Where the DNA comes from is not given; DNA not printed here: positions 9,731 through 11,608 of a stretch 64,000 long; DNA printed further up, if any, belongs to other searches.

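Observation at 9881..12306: Chromosomal ParA plus a full-length DinD fused to a pGP6-D/CT583-type domain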

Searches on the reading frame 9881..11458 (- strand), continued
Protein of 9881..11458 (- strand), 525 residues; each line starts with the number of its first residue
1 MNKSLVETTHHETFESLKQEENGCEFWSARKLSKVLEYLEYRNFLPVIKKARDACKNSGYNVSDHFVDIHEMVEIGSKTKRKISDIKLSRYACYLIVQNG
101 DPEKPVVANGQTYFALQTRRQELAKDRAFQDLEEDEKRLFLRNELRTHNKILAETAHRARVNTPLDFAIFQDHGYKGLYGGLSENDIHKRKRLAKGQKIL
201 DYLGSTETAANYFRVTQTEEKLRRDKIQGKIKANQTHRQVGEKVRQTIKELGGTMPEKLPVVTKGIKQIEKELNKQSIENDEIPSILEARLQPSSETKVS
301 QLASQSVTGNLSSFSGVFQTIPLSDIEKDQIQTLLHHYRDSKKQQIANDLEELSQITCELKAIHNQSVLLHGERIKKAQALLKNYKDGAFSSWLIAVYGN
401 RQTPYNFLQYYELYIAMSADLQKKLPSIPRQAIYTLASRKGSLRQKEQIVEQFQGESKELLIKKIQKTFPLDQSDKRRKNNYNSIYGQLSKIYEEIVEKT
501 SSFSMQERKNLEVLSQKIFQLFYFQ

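Call 38: find_encoding_contigs(protein=P0014, flank=8000, max_places=2)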
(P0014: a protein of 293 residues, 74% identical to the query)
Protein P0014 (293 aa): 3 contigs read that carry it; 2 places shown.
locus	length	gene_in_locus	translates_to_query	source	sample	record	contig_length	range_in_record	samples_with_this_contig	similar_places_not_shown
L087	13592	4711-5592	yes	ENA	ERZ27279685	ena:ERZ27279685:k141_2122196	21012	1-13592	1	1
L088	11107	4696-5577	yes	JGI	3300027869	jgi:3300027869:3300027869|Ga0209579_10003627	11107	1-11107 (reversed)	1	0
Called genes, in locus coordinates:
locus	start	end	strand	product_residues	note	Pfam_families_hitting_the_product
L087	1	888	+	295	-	?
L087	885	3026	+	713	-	-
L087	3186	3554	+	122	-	-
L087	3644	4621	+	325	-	-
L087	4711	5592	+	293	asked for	PF02498:Bro-N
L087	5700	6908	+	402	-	PF07690:MFS_1, PF00083:Sugar_tr, PF12832:MFS_1_like, PF07690:MFS_1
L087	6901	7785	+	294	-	PF00701:DHDPS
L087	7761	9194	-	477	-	PF00206:Lyase_1, PF10397:ADSL_C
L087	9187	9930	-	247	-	PF03677:UPF0137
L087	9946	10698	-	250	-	PF01656:CbiA, PF06564:CBP_BcsQ, PF13614:AAA_31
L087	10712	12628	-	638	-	PF02597:ThiS (faint), PF02824:TGS, PF07973:tRNA_SAD, PF00587:tRNA-synt_2b, PF03129:HGTP_anticodon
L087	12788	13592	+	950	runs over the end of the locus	-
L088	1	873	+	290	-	?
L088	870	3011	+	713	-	-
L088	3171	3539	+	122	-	-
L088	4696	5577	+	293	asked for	PF02498:Bro-N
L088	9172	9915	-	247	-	PF03677:UPF0137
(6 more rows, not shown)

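Call 40: predict_structure(alignment_id=A2)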
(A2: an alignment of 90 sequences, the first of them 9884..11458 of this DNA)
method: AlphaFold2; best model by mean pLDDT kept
length: 525 residues; sequences in the alignment: 90
mean_pLDDT: 69.0   pTM: 0.42
mean pLDDT of the five models: 69.0, 66.9, 64.6, 61.8, 60.4
residues with pLDDT >= 90: 121; 70-90: 169; 50-70: 89; < 50: 146
segments of 3 or more residues with pLDDT < 50: 1-12, 105-110, 151-185, 195-228, 252-270, 272-300
pLDDT, mean of each block of 10 residues (from residue 1): 37 72 87 81 86 78 89 74 88 75 51 55 70 69 56 42 35 40 50 43 38 35 42 54 55 38 38 42 40 40 53 59 88 92 83 91 78 93 92 88 88 93 91 93 95 93 92 80 85 81 87 89 76
secondary structure, 60 per line:
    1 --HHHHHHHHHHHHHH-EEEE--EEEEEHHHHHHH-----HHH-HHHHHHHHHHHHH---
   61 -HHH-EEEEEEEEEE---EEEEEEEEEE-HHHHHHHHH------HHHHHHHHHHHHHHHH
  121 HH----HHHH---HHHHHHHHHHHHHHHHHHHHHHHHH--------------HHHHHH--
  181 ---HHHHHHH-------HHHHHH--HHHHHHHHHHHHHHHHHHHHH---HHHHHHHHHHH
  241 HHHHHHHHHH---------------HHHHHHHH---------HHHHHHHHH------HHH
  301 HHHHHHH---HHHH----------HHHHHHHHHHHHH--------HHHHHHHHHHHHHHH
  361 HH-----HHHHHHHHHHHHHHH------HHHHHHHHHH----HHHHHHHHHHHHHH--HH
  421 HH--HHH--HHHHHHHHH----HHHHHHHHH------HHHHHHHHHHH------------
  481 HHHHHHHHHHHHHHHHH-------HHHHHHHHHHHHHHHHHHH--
elements in order: H3-16 E18-21 E24-28 H29-35 H45-57 E66-75 E79-88 H90-98 H105-122 H127-130 H134-158 H173-178 H184-190 H198-203 H206-226 H230-250 H266-273 H283-291 H298-307 H311-314 H325-337 H346-362 H368-382 H389-398 H403-416 H419-422 H430-438 H443-451 H458-468 H481-497 H505-523

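Call 42: fold_search(model_id=the predicted structure, library=pdb)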
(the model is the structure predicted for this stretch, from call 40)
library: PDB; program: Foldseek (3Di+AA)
matches with E <= 10: 89; with E <= 0.001: 0
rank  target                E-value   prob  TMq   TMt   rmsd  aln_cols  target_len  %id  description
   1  8u7k_A                6.2e-01  0.07  0.09  0.06  26.4       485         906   12  WT sea urchin SLC9C1 with 5mM cAMP at pH 6 in Na+ - Grip (G) conformation (released 2025-03-26)
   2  8u7p_A                9.0e-01  0.04  0.08  0.06  25.8       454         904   10  WT sea urchin SLC9C1 with 5mM cAMP at pH 6 in Na+ - Grip and Twist Like (GnTL) conformation (released 2025-03-26)
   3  1w33_A                1.9e+00  0.10  0.11  0.21  15.2       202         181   12  BbCRASP-1 from Borrelia Burgdorferi (released 2005-02-09)
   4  1w33_B                2.4e+00  0.08  0.10  0.19  15.9       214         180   11  BbCRASP-1 from Borrelia Burgdorferi (released 2005-02-09)
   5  5ovo_B                3.4e+00  0.15  0.07  0.25   8.6        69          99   10  Structure of DraG-GlnZ-delta42-54 complex from Azospirillum brasilense (released 2017-10-11)
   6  4zh2_A                3.4e+00  0.05  0.05  0.09  22.5       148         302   15  Crystal structure of Escherichia coli RNA polymerase in complex with CBR703 (released 2015-08-05)
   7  9a4w_A                3.7e+00  0.04  0.05  0.08  23.7       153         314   16  Integrative model of RPOA-RPOC by crosslinking MS and deep learning (released 2024-09-18)
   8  4ozj                  4.1e+00  0.20  0.08  0.30   5.4        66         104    8  GlnK2 from Haloferax mediterranei complexed with ADP (released 2014-07-02)
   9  6z9q_V                4.1e+00  0.08  0.05  0.08  12.7        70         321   16  Transcription termination intermediate complex 2 (released 2020-11-04)
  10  9qdp                  4.1e+00  0.06  0.09  0.18  13.5       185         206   11  De novo designed enzyme for Morita-Baylis-Hillman reaction MBH2 (released 2025-12-10)
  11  6z1p_Aw               4.1e+00  0.05  0.09  0.12  21.6       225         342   12  Structure of the mitochondrial ribosome from Tetrahymena thermophila (released 2020-06-24)
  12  6z9p_V                4.3e+00  0.11  0.05  0.10   9.8        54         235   17  Transcription termination intermediate complex 1 (released 2020-11-04)
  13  1v3s_A                4.5e+00  0.21  0.08  0.33   6.1        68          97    4  Crystal structure of TT1020 from Thermus thermophilus HB8 (released 2004-11-23)
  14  3ncp_D                4.7e+00  0.21  0.09  0.33   5.5        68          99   10  GlnK2 from Archaeoglobus fulgidus (released 2010-07-28)
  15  7nvr_W                4.7e+00  0.16  0.09  0.21  11.6       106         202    8  Human Mediator with RNA Polymerase II Pre-initiation complex (released 2021-05-05)
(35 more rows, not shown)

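Call 63: find_encoding_contigs(protein=P0056, flank=10000, max_places=1)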
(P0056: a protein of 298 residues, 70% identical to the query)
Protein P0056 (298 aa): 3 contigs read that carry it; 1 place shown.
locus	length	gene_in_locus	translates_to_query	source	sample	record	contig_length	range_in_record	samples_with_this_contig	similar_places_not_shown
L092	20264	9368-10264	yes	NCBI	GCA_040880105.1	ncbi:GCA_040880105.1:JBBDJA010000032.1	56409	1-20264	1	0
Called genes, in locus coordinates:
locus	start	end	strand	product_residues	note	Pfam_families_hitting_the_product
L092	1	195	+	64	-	?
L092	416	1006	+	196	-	PF03352:Adenine_glyco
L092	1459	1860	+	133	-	PF00583:Acetyltransf_1, PF13673:Acetyltransf_10 (weak), PF13508:Acetyltransf_7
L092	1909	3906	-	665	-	PF00122:E1-E2_ATPase, PF00702:Hydrolase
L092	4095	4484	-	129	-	PF13508:Acetyltransf_7 (weak), PF00583:Acetyltransf_1 (weak)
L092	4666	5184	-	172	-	PF12796:Ank_2, PF13857:Ank_5, PF13637:Ank_4, PF13857:Ank_5, PF00023:Ank, PF13606:Ank_3, PF13637:Ank_4, PF13857:Ank_5, +4 more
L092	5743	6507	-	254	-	PF12796:Ank_2, PF13637:Ank_4, PF00023:Ank, PF13637:Ank_4, PF00023:Ank, PF13637:Ank_4, PF12796:Ank_2, PF13857:Ank_5, +6 more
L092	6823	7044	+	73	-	-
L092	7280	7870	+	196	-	PF01420:Methylase_S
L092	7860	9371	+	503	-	PF12161:HsdM_N, PF02384:N6_Mtase, PF01170:UPF0020 (weak), PF05175:MTS (faint), PF07669:Eco57I (weak)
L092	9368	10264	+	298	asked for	PF02498:Bro-N (weak)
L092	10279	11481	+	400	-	PF01420:Methylase_S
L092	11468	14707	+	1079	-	PF04313:HSDR_N, PF04851:ResIII, PF18766:SWI2_SNF2, PF22679:T1R_D3-like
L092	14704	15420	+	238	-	PF01863:YgjP-like, PF08325:WLM (faint)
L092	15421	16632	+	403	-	-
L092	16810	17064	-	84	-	-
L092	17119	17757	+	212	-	PF03167:UDG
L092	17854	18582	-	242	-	PF00902:TatC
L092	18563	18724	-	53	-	PF02416:TatA_B_E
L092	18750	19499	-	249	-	PF03677:UPF0137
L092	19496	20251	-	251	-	PF01656:CbiA, PF06564:CBP_BcsQ, PF10609:ParA (faint), PF13614:AAA_31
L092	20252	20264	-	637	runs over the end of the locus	PF02597:ThiS (weak), PF02824:TGS, PF07973:tRNA_SAD, PF00587:tRNA-synt_2b, PF03129:HGTP_anticodon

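Call 64: find_encoding_contigs(protein=P0107, flank=10000, max_places=1)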
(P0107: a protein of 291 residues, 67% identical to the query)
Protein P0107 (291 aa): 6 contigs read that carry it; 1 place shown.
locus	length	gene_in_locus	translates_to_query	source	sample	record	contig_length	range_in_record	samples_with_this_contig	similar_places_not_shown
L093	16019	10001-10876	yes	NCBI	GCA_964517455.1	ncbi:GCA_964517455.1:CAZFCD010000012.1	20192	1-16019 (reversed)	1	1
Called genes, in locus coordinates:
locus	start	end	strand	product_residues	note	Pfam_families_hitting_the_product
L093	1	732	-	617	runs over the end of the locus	PF26549:Tricorn_N (faint), PF00135:COesterase, PF02129:Peptidase_S15 (faint), PF20434:BD-FAE, PF00326:Peptidase_S9, PF00561:Abhydrolase_1 (faint), PF01738:DLH, PF07859:Abhydrolase_3 (weak)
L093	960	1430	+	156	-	-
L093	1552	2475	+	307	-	PF00892:EamA, PF03151:TPT, PF00892:EamA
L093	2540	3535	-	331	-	-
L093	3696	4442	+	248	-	PF00106:adh_short, PF08659:KR (faint), PF13561:adh_short_C2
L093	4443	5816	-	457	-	PF01554:MatE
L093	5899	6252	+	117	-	-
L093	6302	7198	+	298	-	PF00702:Hydrolase (faint), PF13344:Hydrolase_6, PF13419:HAD_2 (faint), PF13242:Hydrolase_like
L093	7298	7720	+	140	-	-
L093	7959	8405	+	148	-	-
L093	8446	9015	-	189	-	PF13578:Methyltransf_24 (weak)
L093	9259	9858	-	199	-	PF01726:LexA_DNA_bind, PF08279:HTH_11 (weak), PF00717:Peptidase_S24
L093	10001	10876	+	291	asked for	PF02498:Bro-N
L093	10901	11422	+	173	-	PF27329:Rv1289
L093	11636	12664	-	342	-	PF02912:Phe_tRNA-synt_N, PF01409:tRNA-synt_2d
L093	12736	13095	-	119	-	PF00453:Ribosomal_L20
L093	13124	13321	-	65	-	PF01632:Ribosomal_L35p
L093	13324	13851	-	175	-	PF05198:IF3_N, PF00707:IF3_C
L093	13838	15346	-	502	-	PF03129:HGTP_anticodon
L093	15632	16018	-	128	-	PF21248:SoFic-like_C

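Call 83: list_cluster_members(proteins=[window:9884-11458:-, P0001, P0002, P0008])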
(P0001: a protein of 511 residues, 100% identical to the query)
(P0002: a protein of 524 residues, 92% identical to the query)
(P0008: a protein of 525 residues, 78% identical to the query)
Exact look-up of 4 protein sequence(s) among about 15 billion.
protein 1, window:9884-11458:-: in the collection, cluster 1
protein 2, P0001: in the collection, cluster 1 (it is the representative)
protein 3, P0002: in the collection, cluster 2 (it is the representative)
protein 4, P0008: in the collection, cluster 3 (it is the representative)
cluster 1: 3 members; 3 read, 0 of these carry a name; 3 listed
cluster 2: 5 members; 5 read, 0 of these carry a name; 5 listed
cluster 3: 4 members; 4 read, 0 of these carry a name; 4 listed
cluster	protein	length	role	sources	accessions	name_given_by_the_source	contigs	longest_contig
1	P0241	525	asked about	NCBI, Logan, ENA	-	-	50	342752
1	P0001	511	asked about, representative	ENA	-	-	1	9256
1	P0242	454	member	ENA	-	-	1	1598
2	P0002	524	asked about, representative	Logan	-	-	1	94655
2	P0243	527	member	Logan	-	-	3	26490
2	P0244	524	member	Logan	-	-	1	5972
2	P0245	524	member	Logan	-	-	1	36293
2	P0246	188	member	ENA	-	-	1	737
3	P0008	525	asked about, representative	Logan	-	-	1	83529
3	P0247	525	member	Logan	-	-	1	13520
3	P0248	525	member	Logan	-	-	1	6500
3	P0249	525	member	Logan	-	-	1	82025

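Call 84: find_encoding_contigs(protein=window:9881-11458:-, flank=1000, max_places=8)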
Protein window:9881-11458:- (525 aa): 23 contigs read that carry it; 7 places shown.
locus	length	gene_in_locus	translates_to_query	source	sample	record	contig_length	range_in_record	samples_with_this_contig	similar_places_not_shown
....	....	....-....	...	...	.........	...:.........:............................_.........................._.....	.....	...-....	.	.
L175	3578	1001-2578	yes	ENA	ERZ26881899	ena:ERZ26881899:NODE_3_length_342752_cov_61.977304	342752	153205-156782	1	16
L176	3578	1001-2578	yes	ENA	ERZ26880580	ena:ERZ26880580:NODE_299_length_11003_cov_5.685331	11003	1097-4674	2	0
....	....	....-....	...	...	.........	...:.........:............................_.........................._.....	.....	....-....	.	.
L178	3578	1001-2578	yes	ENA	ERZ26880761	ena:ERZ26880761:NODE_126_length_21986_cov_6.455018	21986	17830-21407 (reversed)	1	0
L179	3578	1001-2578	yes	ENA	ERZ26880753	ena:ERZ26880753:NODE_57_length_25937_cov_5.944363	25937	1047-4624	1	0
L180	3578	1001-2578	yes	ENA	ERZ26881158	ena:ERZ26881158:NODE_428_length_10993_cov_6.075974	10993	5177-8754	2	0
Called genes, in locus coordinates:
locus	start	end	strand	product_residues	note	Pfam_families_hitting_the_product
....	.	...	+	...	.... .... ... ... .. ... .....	?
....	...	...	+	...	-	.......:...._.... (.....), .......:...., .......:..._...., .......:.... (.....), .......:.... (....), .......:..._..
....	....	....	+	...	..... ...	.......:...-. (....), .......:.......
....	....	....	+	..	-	-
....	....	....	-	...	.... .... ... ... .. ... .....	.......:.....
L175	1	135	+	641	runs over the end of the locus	PF02824:TGS (faint), PF07973:tRNA_SAD, PF00587:tRNA-synt_2b, PF03129:HGTP_anticodon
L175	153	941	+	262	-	PF00142:Fer4_NifH (faint), PF01656:CbiA, PF06564:CBP_BcsQ, PF09140:MipZ (faint), PF10609:ParA (weak), PF13614:AAA_31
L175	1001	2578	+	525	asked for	PF02498:Bro-N (weak), PF03677:UPF0137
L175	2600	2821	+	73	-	-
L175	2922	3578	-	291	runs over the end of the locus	PF00701:DHDPS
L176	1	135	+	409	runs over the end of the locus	?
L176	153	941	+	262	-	PF00142:Fer4_NifH (faint), PF01656:CbiA, PF06564:CBP_BcsQ, PF09140:MipZ (faint), PF10609:ParA (weak), PF13614:AAA_31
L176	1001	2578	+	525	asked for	PF02498:Bro-N (weak), PF03677:UPF0137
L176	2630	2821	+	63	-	-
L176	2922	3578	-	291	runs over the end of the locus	PF00701:DHDPS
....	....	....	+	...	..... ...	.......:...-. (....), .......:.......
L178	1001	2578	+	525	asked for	PF02498:Bro-N (weak), PF03677:UPF0137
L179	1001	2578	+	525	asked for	PF02498:Bro-N (weak), PF03677:UPF0137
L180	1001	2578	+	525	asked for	PF02498:Bro-N (weak), PF03677:UPF0137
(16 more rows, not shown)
